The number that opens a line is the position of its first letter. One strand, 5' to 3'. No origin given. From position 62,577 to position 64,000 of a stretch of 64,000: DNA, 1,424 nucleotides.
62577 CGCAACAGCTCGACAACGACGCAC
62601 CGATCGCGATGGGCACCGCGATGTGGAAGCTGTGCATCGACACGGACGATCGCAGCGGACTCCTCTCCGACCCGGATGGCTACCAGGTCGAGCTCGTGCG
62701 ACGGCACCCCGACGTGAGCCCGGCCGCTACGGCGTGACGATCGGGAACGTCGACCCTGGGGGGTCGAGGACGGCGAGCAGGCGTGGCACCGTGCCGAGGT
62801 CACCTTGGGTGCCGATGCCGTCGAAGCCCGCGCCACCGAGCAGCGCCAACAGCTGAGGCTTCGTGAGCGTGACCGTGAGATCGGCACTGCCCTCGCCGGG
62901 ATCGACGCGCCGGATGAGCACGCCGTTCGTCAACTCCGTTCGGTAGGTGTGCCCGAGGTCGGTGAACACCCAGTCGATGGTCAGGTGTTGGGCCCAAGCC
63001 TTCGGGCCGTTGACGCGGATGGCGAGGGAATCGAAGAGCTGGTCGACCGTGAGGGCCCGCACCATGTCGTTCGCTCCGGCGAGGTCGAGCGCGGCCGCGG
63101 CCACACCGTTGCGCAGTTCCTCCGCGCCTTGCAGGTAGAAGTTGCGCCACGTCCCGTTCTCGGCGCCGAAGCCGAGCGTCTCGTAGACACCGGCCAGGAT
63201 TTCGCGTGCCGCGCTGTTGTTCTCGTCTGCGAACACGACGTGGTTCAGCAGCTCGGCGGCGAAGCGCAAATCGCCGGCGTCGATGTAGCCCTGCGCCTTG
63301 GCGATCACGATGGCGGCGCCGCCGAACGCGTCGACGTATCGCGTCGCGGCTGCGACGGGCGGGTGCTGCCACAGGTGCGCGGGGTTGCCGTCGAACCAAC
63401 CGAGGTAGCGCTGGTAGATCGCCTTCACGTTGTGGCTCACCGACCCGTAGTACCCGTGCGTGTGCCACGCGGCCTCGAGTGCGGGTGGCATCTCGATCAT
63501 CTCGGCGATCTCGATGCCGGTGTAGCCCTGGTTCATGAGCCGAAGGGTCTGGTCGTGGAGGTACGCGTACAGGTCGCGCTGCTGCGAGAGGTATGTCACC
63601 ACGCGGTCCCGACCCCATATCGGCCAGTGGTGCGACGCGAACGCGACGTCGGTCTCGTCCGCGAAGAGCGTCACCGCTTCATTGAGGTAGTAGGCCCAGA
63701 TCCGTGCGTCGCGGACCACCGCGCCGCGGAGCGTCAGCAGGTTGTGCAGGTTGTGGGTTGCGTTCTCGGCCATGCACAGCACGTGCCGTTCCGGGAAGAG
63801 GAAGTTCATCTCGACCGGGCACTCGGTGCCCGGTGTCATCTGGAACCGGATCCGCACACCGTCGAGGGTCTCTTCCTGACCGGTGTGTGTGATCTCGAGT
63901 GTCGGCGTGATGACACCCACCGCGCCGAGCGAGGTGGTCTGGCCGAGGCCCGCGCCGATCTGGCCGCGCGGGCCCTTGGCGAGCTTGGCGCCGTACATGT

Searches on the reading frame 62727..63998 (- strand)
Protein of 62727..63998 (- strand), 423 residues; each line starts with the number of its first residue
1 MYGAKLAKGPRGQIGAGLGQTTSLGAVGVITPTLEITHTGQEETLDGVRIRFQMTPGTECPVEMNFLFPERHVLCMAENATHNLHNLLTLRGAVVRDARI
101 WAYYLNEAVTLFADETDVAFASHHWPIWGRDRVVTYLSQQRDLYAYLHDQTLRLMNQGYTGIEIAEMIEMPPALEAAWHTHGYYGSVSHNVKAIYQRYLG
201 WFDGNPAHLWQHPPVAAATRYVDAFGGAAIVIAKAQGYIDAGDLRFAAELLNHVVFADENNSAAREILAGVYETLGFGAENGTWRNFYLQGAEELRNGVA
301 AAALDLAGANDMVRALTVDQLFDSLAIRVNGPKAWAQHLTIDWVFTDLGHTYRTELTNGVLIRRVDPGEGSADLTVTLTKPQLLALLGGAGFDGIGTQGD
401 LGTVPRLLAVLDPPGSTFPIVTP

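Call 17: search_protein_families(library=pfam, proteins=[window:62727-63998:-], max_evalue=0.001)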
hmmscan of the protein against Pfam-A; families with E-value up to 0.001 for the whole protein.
window:62727-63998:- (423 aa): 2 families
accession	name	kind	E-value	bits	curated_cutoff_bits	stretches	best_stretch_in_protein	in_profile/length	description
PF14863.12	Alkyl_sulf_dimr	-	5e-62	208.8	26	1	160-298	1-139/139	Alkyl sulfatase dimerisation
PF14864.11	Alkyl_sulf_C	-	8.5e-34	116.9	27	1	308-423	3-125/125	Alkyl sulfatase C-terminal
